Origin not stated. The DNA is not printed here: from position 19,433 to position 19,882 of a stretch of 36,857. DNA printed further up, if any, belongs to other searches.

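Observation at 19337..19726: Duplicated zinc-ribbon module inserted into the N-terminal loop of an active HtrA protease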

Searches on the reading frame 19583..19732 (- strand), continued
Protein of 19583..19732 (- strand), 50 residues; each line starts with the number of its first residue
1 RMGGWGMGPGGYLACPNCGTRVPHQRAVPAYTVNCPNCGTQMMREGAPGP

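Call 35: find_encoding_contigs(protein=P0337, flank=4000, max_places=2)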
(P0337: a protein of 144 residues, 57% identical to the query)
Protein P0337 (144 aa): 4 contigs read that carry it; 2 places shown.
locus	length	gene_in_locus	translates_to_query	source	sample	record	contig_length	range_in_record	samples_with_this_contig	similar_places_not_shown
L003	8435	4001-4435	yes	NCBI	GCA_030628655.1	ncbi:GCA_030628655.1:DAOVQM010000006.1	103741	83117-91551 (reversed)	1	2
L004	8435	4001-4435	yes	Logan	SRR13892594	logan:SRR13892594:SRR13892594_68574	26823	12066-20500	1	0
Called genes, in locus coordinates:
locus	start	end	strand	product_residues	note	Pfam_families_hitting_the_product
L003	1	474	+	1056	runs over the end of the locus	PF25596:CPSase_L_D1, PF02786:CPSase_L_D2, PF07478:Dala_Dala_lig_C (weak), PF02787:CPSase_L_D3, PF25596:CPSase_L_D1, PF02786:CPSase_L_D2, PF02222:ATP-grasp, PF02142:MGS, +3 more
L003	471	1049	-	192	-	-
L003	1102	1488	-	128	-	-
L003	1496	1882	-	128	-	-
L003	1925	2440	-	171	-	-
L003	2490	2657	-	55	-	-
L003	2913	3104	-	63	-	PF00313:CSD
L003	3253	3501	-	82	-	-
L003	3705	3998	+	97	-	PF17253:DUF5320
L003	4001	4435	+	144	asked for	PF02001:DUF134, PF08281:Sigma70_r4_2 (weak)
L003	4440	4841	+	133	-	PF02579:Nitro_FeMo-Co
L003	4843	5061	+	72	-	-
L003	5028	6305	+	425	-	PF01545:Cation_efflux, PF16916:ZT_dimer, PF02579:Nitro_FeMo-Co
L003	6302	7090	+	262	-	PF00753:Lactamase_B, PF23023:Anti-Pycsar_Apyc1 (weak), PF12706:Lactamase_B_2 (weak)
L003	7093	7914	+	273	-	PF01656:CbiA, PF10609:ParA, PF00037:Fer4 (weak), PF12838:Fer4_7, PF13187:Fer4_9, PF13237:Fer4_10 (weak), PF14697:Fer4_21, PF00037:Fer4 (weak), +7 more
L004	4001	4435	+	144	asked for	PF02001:DUF134, PF08281:Sigma70_r4_2 (weak)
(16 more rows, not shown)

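Call 36: find_encoding_contigs(protein=P0329, flank=4000, max_places=2)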
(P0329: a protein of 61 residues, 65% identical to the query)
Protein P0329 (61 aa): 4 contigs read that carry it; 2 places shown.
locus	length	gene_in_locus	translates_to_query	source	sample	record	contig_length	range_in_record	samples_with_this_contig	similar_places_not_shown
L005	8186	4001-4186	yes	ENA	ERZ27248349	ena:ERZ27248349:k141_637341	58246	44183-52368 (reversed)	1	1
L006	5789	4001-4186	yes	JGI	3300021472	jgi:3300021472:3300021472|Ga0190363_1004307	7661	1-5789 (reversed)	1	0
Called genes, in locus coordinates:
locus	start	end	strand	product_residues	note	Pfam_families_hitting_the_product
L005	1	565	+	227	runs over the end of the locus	PF02517:Rce1-like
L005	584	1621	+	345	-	PF01594:AI-2E_transport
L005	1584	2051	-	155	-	-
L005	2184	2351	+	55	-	-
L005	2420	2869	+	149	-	PF01668:SmpB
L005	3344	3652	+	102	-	PF02001:DUF134, PF07638:Sigma70_ECF (weak), PF08281:Sigma70_r4_2 (weak)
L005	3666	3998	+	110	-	PF17253:DUF5320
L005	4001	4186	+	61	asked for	-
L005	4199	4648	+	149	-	PF02579:Nitro_FeMo-Co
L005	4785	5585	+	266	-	PF23023:Anti-Pycsar_Apyc1, PF00753:Lactamase_B, PF12706:Lactamase_B_2 (faint)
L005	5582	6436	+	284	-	PF00142:Fer4_NifH (weak), PF01656:CbiA, PF10609:ParA, PF13614:AAA_31, PF00037:Fer4 (weak), PF12837:Fer4_6 (weak), PF12838:Fer4_7 (weak), PF14697:Fer4_21, +6 more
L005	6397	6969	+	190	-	PF03167:UDG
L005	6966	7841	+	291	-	PF01656:CbiA, PF02374:ArsA_ATPase (weak), PF10609:ParA, PF00037:Fer4 (weak), PF12837:Fer4_6 (weak), PF13237:Fer4_10 (weak), PF14697:Fer4_21, PF12838:Fer4_7 (weak), +5 more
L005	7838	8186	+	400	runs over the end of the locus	PF01545:Cation_efflux, PF16916:ZT_dimer (weak)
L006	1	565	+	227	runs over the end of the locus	PF02517:Rce1-like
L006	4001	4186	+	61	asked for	-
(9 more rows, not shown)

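Call 47: predict_structure(alignment_id=A3)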
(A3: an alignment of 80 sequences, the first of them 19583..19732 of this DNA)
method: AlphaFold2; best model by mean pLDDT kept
length: 50 residues; sequences in the alignment: 80
mean_pLDDT: 78.0   pTM: 0.55
mean pLDDT of the five models: 78.0, 77.3, 76.9, 75.0, 73.6
residues with pLDDT >= 90: 11; 70-90: 25; 50-70: 8; < 50: 6
segments of 3 or more residues with pLDDT < 50: 1-4
pLDDT, mean of each block of 10 residues (from residue 1): 52 88 85 91 74
secondary structure, 60 per line:
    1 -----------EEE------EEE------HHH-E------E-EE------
elements in order: E12-14 E21-23

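Call 49: fold_search(model_id=the predicted structure, library=pdb)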
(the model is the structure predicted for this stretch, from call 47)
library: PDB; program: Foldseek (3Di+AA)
matches with E <= 10: 238; with E <= 0.001: 0
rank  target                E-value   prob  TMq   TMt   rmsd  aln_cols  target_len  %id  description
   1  3f2c_A                3.8e-01  0.84  0.46  0.03   4.1        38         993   26  DNA Polymerase PolC from Geobacillus kaustophilus complex with DNA, dGTP and Mn (released 2009-01-20)
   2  9f29_B                4.9e-01  0.51  0.44  0.03   5.0        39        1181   23  Pyrococcus abyssi PolD in complex with Rpa2 winged-helix domain class 1 (composite map) (released 2024-12-04)
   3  9f2a_B                6.0e-01  0.60  0.47  0.03   5.8        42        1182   24  Pyrococcus abyssi PolD in complex with Rpa2 winged-helix domain class 2 (composite map) (released 2024-12-04)
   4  8u2q_B                6.9e-01  0.72  0.47  0.06   1.5        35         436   28  Crystal Structure of Glycine--tRNA ligase active site chimera from Mycobacterium thermoresistibile/tuberculosis (G5A b (released 2023-09-13)
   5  5ijl                  6.9e-01  0.72  0.48  0.03   3.3        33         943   27  D-family DNA polymerase - DP2 subunit (catalytic subunit) (released 2016-08-31)
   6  4qbi_B                6.9e-01  0.69  0.47  0.12   3.6        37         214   30  Crystal structure of a stable adenylate kinase variant AKlse6 (released 2014-06-25)
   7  4qbh_A                7.3e-01  0.69  0.48  0.13   3.5        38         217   29  Crystal structure of a stable adenylate kinase variant AKlse5 (released 2014-06-25)
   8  4qbi_A                7.3e-01  0.66  0.48  0.12   3.6        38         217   29  Crystal structure of a stable adenylate kinase variant AKlse6 (released 2014-06-25)
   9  3axs                  7.3e-01  0.57  0.48  0.08   2.6        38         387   26  Complex structure of tRNA methyltransferase Trm1 from Aquifex aeolicus with sinefungin (released 2011-08-03)
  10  4ywm_A                7.3e-01  0.47  0.47  0.12   3.6        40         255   22  Pyrococcus furiosus MCM N-terminal domain beta-turn triple mutant pentameric ring (released 2015-09-23)
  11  8q6o_6                7.3e-01  0.35  0.43  0.12   4.1        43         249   19  X. laevis CMG dimer bound to dimeric DONSON - without ATPase (released 2023-10-18)
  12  4ywl_A                7.8e-01  0.47  0.48  0.12   3.7        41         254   22  Pyrococcus furiosus MCM N-terminal domain F179A point mutant pentameric ring (released 2015-09-23)
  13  4qbh_B                8.4e-01  0.63  0.48  0.13   3.6        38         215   29  Crystal structure of a stable adenylate kinase variant AKlse5 (released 2014-06-25)
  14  5iy0_A                9.6e-01  0.44  0.47  0.12   3.8        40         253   22  PfMCM N-terminal domain double hexamer (released 2016-07-13)
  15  4pog_G                9.6e-01  0.41  0.48  0.12   3.7        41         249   22  MCM-ssDNA co-crystal structure (released 2014-04-09)
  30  1dfx                  1.7e+00  0.30  0.44  0.21   2.4        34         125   26  DESULFOFERRODOXIN FROM DESULFOVIBRIO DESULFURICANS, ATCC 27774 (released 1998-10-14)
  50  1yuz_A                2.3e+00  0.30  0.50  0.15   3.6        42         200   17  Partially Reduced State of Nigerythrin (released 2005-06-21)
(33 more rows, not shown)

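Call 56: find_related_loci(query=A4, collection=genome_contigs, flank=6000)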
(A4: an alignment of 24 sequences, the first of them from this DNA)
Query A4 (46 aa) in genome_contigs; peptide patterns used: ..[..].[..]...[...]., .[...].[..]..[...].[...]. (x = any residue, [..] = any of these).
116 stretches matched a pattern; 85 encode a relative of the query (tblastn E <= 1e-3); the best 80 are kept; 80 distinct loci.
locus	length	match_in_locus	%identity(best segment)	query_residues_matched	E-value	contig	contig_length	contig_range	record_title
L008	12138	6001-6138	85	1-46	1e-25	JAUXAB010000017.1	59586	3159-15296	MAG: Phycisphaerae bacterium isolate CSMAG_2751 CSMAG_2751_k141_326053_length_59586_cov_28.8467, whole genome shotgun se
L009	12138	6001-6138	76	1-46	2e-22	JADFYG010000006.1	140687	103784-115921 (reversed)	MAG: Candidatus Riflebacteria bacterium isolate nDJH6bin19 nDJH6_bin19_NODE_6_length_140687_cov_8.835344, whole genome s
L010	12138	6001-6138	78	1-46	4e-22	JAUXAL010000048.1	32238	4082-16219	MAG: Phycisphaerae bacterium isolate CSMAG_2761 CSMAG_2761_k141_976914_length_32238_cov_49.7168, whole genome shotgun se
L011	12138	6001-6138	76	1-46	9e-20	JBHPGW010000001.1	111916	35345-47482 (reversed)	Planctomycetota bacterium isolate SAG AM-311-N14 NODE_1_length_111916_cov_30.508470, whole genome shotgun sequence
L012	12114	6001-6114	82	9-46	7e-19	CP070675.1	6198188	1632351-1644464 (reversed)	MAG: Phycisphaerales bacterium isolate bin71 chromosome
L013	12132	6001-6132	68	3-46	2e-18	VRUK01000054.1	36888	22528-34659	MAG: Planctomycetota bacterium isolate MohnsGC08_bin89 NODE_57_length_36888_cov_59.701801, whole genome shotgun sequence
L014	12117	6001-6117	77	8-46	6e-18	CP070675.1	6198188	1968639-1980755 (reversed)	MAG: Phycisphaerales bacterium isolate bin71 chromosome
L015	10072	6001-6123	61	5-45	9e-14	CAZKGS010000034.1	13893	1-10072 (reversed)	MAG TPA_asm: uncultured Syntrophaceae bacterium isolate SRP178699_co3_249 genome assembly, contig: NODE_2354_length_1389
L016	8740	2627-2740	63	8-45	1e-13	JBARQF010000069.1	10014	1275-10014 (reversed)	MAG: Dehalococcoidales bacterium isolate MFD13432_ilm_asm_bin21 k127_51567, whole genome shotgun sequence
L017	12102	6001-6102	74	12-45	2e-13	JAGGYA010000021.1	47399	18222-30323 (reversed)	MAG: Candidatus Calescamantes bacterium isolate AUK166 PB_MBMC_120_c_000000000017, whole genome shotgun sequence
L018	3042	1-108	64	10-45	2e-13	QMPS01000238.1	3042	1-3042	MAG: Aquificota bacterium isolate B14_G1 B14_Guay1_scaffold_36463, whole genome shotgun sequence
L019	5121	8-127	60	6-45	2e-13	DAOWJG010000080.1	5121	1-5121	MAG TPA_asm: Dehalococcoidales bacterium isolate CSMAG_2063 CSMAG_2063_k141_2289246_length_5121_cov_16.0000, whole genom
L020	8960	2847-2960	66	8-45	3e-13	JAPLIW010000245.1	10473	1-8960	MAG: Deltaproteobacteria bacterium isolate LacPavin_0920_SED5_MAG_56_12 LacPavin_0920_SED5_scaffold_2327574, whole genom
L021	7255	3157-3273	64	6-44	3e-13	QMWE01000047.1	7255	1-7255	MAG: Hadesarchaea archaeon isolate B75_G9 B75_Guay9_scaffold_16156, whole genome shotgun sequence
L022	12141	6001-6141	57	1-45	4e-13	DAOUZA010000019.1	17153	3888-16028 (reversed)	MAG TPA_asm: Dehalococcoidia bacterium isolate CSMAG_941 CSMAG_941_k141_4080911_length_17153_cov_39.2628, whole genome s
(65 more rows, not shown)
